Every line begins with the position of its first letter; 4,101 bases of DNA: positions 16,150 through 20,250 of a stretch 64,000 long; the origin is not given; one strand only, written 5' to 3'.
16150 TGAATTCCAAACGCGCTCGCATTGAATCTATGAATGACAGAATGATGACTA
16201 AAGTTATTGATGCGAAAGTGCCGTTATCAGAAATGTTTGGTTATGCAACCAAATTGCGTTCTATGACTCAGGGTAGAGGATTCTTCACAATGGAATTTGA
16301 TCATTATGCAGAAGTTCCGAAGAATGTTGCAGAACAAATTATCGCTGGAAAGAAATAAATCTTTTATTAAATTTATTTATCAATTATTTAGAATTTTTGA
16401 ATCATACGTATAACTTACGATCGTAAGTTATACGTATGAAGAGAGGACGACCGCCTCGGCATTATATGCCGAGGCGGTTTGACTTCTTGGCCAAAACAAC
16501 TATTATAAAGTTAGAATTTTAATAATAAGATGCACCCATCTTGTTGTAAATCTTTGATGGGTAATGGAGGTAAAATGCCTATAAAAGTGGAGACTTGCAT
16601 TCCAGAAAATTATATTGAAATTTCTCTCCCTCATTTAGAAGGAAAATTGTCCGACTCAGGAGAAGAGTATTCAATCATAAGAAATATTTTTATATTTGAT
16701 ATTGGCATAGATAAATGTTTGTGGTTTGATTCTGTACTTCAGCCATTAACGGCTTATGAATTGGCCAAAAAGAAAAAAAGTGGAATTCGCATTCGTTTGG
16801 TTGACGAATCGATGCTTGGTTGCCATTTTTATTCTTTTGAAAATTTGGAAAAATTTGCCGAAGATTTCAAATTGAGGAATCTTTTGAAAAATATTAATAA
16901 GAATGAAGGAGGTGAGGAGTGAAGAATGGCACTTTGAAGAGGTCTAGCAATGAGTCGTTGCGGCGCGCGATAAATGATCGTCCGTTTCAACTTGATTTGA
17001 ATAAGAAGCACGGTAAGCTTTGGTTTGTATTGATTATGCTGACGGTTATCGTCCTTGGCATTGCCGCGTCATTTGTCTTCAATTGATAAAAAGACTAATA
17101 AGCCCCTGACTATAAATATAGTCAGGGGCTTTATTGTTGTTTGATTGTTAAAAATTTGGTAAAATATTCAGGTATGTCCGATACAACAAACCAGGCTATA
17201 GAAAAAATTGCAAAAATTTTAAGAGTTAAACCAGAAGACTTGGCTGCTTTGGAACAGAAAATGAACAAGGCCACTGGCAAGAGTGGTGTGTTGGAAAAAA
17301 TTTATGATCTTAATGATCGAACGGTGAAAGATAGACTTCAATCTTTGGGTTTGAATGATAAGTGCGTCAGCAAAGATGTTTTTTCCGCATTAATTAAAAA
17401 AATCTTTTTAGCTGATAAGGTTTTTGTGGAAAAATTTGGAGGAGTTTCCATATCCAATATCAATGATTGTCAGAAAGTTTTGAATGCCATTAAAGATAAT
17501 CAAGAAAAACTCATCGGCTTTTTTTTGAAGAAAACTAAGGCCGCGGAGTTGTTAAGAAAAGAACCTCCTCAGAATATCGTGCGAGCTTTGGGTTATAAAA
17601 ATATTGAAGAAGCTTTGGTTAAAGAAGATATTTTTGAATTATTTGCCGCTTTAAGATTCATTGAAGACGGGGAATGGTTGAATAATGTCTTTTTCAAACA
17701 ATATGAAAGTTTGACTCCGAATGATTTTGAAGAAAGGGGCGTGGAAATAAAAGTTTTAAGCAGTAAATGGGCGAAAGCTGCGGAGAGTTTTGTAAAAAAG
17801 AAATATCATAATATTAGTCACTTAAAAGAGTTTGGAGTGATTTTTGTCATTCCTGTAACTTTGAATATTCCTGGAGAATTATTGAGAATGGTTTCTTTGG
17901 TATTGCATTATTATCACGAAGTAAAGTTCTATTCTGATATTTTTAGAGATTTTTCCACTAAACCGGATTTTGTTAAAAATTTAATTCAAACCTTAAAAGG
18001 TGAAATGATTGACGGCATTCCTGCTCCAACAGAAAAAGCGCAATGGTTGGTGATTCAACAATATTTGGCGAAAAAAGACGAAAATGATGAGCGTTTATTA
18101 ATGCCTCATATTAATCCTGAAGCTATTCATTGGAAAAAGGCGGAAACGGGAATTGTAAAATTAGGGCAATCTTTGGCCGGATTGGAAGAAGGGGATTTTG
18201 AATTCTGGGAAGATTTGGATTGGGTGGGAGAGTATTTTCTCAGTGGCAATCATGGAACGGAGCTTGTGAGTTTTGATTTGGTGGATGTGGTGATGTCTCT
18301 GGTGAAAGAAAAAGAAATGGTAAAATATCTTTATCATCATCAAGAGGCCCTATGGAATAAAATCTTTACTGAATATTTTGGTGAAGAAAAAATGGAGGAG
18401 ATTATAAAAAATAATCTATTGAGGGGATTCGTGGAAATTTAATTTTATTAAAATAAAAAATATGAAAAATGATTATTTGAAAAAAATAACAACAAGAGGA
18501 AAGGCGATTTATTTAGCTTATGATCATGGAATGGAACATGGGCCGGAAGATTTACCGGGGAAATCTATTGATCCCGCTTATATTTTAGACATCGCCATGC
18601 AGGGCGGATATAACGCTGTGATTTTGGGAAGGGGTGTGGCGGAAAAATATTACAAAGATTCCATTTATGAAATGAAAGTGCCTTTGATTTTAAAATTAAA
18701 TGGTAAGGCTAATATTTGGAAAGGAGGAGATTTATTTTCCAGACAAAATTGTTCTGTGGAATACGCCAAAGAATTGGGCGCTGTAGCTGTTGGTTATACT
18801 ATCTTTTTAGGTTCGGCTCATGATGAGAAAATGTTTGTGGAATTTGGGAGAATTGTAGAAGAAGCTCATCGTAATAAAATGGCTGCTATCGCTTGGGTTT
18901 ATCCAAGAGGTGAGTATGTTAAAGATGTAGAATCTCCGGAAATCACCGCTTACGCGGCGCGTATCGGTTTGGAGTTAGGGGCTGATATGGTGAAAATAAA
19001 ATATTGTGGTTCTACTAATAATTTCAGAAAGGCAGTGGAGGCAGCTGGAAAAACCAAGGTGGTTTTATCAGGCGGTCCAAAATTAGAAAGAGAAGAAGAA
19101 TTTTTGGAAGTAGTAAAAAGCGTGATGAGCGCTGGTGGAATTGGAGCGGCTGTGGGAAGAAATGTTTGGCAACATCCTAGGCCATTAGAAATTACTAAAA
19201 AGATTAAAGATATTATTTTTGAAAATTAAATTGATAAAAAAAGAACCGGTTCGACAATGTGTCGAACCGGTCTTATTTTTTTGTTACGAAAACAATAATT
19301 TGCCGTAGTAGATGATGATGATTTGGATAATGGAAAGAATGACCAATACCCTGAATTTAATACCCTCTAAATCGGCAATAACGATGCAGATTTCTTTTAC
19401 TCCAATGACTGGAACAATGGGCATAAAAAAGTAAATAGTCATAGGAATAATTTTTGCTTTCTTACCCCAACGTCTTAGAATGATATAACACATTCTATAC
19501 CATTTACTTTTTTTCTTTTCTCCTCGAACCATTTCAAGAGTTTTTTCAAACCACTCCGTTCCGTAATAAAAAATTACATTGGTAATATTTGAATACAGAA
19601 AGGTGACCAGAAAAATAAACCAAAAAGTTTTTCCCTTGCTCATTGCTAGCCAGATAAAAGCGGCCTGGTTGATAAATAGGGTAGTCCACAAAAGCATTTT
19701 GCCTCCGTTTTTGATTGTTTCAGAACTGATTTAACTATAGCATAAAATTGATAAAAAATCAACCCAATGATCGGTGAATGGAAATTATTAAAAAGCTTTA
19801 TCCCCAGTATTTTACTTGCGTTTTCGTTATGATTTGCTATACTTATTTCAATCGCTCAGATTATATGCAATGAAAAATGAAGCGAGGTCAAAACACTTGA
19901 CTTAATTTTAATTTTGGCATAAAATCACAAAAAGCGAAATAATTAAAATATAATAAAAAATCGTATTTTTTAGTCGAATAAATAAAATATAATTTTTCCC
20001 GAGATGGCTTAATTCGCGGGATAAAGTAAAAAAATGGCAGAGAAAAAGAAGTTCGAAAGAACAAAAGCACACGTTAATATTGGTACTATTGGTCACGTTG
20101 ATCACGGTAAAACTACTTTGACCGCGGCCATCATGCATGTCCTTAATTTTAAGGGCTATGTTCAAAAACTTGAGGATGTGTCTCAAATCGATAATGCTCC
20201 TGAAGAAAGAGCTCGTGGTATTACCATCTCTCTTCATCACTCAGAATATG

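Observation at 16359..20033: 3.7-kb non-conserved insertion splitting the fusA-tuf junction of the str operon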

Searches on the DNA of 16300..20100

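Call 83: search_rna_families(source=window, start=16300, end=20100, threshold=evalue, max_evalue=1)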
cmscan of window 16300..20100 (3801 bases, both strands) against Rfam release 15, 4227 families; matches with E-value up to 1: 4.
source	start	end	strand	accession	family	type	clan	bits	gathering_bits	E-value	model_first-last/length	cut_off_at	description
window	19194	19284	+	RF00558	L20_leader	Cis-reg; leader;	-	27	58.7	0.024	1-127/127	no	Ribosomal protein L20 leader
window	17613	17703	+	RF03187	MIR1512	Gene; miRNA;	-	26.6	79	0.034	1-94/94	no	MIR1512 microRNA precursor family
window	16997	17145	+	RF02442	SpF66_sRNA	Gene; sRNA;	-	25.5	42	0.003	1-239/239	no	Streptococcus sRNA SpF66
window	17100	17134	-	RF02442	SpF66_sRNA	Gene; sRNA;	-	22.4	42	0.02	193-227/239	no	Streptococcus sRNA SpF66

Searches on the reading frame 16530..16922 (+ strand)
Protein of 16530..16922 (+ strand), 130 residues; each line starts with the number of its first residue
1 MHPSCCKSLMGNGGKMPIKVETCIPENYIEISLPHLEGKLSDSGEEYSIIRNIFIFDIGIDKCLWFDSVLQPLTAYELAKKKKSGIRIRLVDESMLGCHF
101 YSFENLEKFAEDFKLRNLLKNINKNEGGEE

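Call 6: search_protein_families(library=pfam, proteins=[window:16530-16922:+], max_evalue=0.1)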
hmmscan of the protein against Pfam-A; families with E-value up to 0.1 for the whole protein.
window:16530-16922:+ (130 aa): 0 families

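Call 7: search_protein_families(library=ncbifam, proteins=[window:16530-16922:+], max_evalue=0.1)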
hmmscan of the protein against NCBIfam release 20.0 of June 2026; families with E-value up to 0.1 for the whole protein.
window:16530-16922:+ (130 aa): 0 families

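Call 23: search_protein_families(library=pfam, proteins=[window:16575-16922:+], max_evalue=1)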
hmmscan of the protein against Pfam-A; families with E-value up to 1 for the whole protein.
window:16575-16922:+ (115 aa): 0 families

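Call 24: find_homologous_proteins(query=window:16530-16922:+, max_evalue=0.01)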
Query window:16530-16922:+ (130 aa): 2 proteins with E <= 0.01 among 11 candidates.
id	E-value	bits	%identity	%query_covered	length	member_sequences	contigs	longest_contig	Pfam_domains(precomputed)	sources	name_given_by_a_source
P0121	4.3e-75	268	100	93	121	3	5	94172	-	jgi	-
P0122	3.5e-32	129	64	82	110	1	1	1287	-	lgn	-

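Call 29: find_encoding_contigs(protein=P0121, flank=6000, max_places=5)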
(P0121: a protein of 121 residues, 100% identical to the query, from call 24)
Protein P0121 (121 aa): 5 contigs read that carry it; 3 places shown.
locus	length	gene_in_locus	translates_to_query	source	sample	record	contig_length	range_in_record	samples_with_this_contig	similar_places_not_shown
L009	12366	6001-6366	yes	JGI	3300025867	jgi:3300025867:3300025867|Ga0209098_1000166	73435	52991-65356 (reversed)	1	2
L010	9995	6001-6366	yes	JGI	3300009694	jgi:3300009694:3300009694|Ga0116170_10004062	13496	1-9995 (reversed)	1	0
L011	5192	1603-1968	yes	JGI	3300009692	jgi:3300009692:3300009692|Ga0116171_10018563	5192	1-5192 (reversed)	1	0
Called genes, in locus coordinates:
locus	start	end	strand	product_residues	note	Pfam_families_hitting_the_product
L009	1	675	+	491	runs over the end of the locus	PF13567:DUF4131, PF03772:Competence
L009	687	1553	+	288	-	PF00753:Lactamase_B, PF12706:Lactamase_B_2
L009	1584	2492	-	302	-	PF01544:CorA, PF20990:DUF2207_C (weak)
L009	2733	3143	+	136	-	PF00164:Ribosom_S12_S23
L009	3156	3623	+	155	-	PF00177:Ribosomal_S7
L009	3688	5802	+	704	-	PF00009:GTP_EFTU, PF22042:EF-G_D2, PF03144:GTP_EFTU_D2, PF14492:EFG_III, PF16658:RF3_C, PF03764:EFG_IV, PF00679:EFG_C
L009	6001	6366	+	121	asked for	-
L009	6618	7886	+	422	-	-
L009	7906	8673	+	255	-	PF01791:DeoC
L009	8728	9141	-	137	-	-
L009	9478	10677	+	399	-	PF00009:GTP_EFTU, PF03144:GTP_EFTU_D2, PF03143:GTP_EFTU_D3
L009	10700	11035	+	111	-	PF00338:Ribosomal_S10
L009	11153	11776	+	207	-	PF00297:Ribosomal_L3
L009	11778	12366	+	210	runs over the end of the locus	PF00573:Ribosomal_L4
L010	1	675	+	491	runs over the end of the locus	PF13567:DUF4131, PF03772:Competence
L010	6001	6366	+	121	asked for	-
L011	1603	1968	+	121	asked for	-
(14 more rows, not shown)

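Call 30: find_encoding_contigs(protein=P0122, flank=5000, max_places=3)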
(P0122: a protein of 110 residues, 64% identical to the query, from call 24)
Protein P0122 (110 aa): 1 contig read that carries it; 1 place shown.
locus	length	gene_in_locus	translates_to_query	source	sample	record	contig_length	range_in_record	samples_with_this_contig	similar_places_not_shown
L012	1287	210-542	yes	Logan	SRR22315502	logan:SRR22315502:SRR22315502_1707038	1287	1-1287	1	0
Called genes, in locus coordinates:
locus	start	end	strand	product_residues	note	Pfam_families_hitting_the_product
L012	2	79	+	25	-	?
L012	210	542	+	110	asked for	-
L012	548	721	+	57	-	-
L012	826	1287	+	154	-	?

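Call 66: search_protein_families(library=padloc, proteins=[window:16575-16922:+], max_evalue=0.1)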
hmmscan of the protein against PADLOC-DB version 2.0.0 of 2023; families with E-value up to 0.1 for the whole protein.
window:16575-16922:+ (115 aa): 0 families

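Call 67: search_protein_families(library=phrogs, proteins=[window:16575-16922:+], max_evalue=0.1)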
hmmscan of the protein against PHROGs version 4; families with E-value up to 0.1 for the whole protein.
window:16575-16922:+ (115 aa): 0 families

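Call 79: predict_structure(alignment_id=A4)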
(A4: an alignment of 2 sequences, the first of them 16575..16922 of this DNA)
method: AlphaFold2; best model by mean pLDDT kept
length: 115 residues; sequences in the alignment: 2
mean_pLDDT: 46.7   pTM: 0.50
mean pLDDT of the five models: 46.7, 45.8, 43.3, 38.6, 34.1
residues with pLDDT >= 90: 0; 70-90: 11; 50-70: 33; < 50: 71
segments of 3 or more residues with pLDDT < 50: 1-55, 75-82, 108-115
pLDDT, mean of each block of 10 residues (from residue 1): 24 39 36 33 34 50 65 49 63 71 53 40
secondary structure, 60 per line:
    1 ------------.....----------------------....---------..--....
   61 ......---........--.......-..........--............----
elements in order: E13-17 E40-43 H57-66 E70-77 E80-86 H88-97 H100-111

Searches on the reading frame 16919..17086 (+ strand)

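Call 6: search_protein_families(library=pfam, proteins=[window:16919-17086:+], max_evalue=0.1)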
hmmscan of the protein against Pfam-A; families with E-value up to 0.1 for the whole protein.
window:16919-17086:+ (55 aa): 1 family
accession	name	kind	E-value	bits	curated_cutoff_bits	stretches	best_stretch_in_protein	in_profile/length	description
PF06781.17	CrgA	-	0.035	14.7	24.8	1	19-51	18-50/89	Cell division protein CrgA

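Call 7: search_protein_families(library=ncbifam, proteins=[window:16919-17086:+], max_evalue=0.1)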
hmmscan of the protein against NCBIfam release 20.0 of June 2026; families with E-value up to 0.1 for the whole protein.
window:16919-17086:+ (55 aa): 1 family
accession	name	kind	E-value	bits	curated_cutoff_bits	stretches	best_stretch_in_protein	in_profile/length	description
NF001194.0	PRK00159.1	equivalog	0.026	14.7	102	1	10-54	9-51/87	cell division protein CrgA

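Call 66: search_protein_families(library=padloc, proteins=[window:16919-17086:+], max_evalue=0.1)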
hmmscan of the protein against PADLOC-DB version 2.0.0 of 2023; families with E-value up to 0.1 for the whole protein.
window:16919-17086:+ (55 aa): 0 families

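Call 67: search_protein_families(library=phrogs, proteins=[window:16919-17086:+], max_evalue=0.1)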
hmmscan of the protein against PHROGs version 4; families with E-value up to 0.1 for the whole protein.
window:16919-17086:+ (55 aa): 0 families

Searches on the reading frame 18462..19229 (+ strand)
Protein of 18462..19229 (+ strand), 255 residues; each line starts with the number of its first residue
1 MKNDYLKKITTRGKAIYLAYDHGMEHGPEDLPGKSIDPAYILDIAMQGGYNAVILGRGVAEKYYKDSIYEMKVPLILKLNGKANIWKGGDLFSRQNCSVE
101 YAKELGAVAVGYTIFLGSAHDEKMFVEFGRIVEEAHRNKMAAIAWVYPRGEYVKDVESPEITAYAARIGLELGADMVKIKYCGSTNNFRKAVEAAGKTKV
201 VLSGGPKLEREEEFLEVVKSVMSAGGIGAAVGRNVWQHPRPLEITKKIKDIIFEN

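Call 6: search_protein_families(library=pfam, proteins=[window:18462-19229:+], max_evalue=0.1)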
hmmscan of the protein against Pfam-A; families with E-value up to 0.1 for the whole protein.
window:18462-19229:+ (255 aa): 1 family
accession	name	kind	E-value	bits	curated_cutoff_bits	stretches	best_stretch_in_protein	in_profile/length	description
PF01791.15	DeoC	-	1.1e-42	146.6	23.8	1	17-238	3-229/229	DeoC/LacD family aldolase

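Call 7: search_protein_families(library=ncbifam, proteins=[window:18462-19229:+], max_evalue=0.1)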
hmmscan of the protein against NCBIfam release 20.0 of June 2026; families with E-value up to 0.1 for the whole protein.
window:18462-19229:+ (255 aa): 10 families
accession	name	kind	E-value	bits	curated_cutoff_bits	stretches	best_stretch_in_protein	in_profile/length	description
NF005556.0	PRK07226.1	subfamily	3.4e-61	206.9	241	1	6-254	10-253/267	2-amino-3,7-dideoxy-D-threo-hept-6-ulosonate synthase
NF040816.1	Fbpase1_Arch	equivalog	1.6e-58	198.3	430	1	5-255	11-260/271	class I fructose-bisphosphate aldolase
TIGR01949.1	ADH_synth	equivalog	1.3e-46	159.4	299.45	1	3-255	4-247/255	2-amino-3,7-dideoxy-D-threo-hept-6-ulosonate synthase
NF005321.0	PRK06852.1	equivalog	7.8e-44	150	420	1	4-252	26-291/308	aldolase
NF006704.0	PRK09250.1-1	equivalog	4.3e-38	130.9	277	2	8-183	33-212/308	class I fructose-bisphosphate aldolase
NF006081.0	PRK08227.1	equivalog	4.8e-26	91.7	297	1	6-255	40-276/291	3-hydroxy-5-phosphonooxypentane-2,4-dione thiolase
NF041223.1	BagB_FevI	exception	1e-25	90.4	500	1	18-253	27-255/257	bagremycin/ferroverdin biosynthesis DhnA-type aldolase BagB/FevI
NF006707.0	PRK09250.1-4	equivalog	9.2e-24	84.1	327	1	18-198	74-260/355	class I fructose-bisphosphate aldolase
NF006705.0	PRK09250.1-2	equivalog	3.2e-18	65.7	682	1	17-189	70-248/349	class I fructose-bisphosphate aldolase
NF006706.0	PRK09250.1-3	equivalog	3.1e-16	59.2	664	1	17-193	70-251/350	class I fructose-bisphosphate aldolase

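Call 78: search_solved_structures(query=window:18462-19229:+, max_evalue=1e-10, show_alignments=1)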
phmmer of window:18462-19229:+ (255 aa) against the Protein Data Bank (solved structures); distinct sequences matched with E-value up to 1e-10: 8.
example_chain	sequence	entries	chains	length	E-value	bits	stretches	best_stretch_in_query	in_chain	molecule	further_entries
1ojx_A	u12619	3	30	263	1.4e-71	244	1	4-253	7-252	FRUCTOSE-BISPHOSPHATE ALDOLASE CLASS I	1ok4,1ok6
2yce_A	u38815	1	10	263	1.2e-70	240.9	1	4-253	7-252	FRUCTOSE-BISPHOSPHATE ALDOLASE CLASS 1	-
1w8s_A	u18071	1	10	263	4.3e-69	235.8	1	4-253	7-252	FRUCTOSE-BISPHOSPHATE ALDOLASE CLASS I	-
2qjg_A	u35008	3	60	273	2.4e-40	141.6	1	14-255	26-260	Putative aldolase MJ0400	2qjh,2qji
4moz_A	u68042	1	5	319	3.5e-27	98.5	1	4-248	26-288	Fructose-bisphosphate aldolase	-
3gkf_O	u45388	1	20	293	4.6e-12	49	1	12-255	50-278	Aldolase lsrF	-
3glc_A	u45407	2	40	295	4.7e-12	49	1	12-255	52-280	Aldolase lsrF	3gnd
4p2v_A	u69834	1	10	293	3e-11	46.3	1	12-255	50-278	Uncharacterized aldolase LsrF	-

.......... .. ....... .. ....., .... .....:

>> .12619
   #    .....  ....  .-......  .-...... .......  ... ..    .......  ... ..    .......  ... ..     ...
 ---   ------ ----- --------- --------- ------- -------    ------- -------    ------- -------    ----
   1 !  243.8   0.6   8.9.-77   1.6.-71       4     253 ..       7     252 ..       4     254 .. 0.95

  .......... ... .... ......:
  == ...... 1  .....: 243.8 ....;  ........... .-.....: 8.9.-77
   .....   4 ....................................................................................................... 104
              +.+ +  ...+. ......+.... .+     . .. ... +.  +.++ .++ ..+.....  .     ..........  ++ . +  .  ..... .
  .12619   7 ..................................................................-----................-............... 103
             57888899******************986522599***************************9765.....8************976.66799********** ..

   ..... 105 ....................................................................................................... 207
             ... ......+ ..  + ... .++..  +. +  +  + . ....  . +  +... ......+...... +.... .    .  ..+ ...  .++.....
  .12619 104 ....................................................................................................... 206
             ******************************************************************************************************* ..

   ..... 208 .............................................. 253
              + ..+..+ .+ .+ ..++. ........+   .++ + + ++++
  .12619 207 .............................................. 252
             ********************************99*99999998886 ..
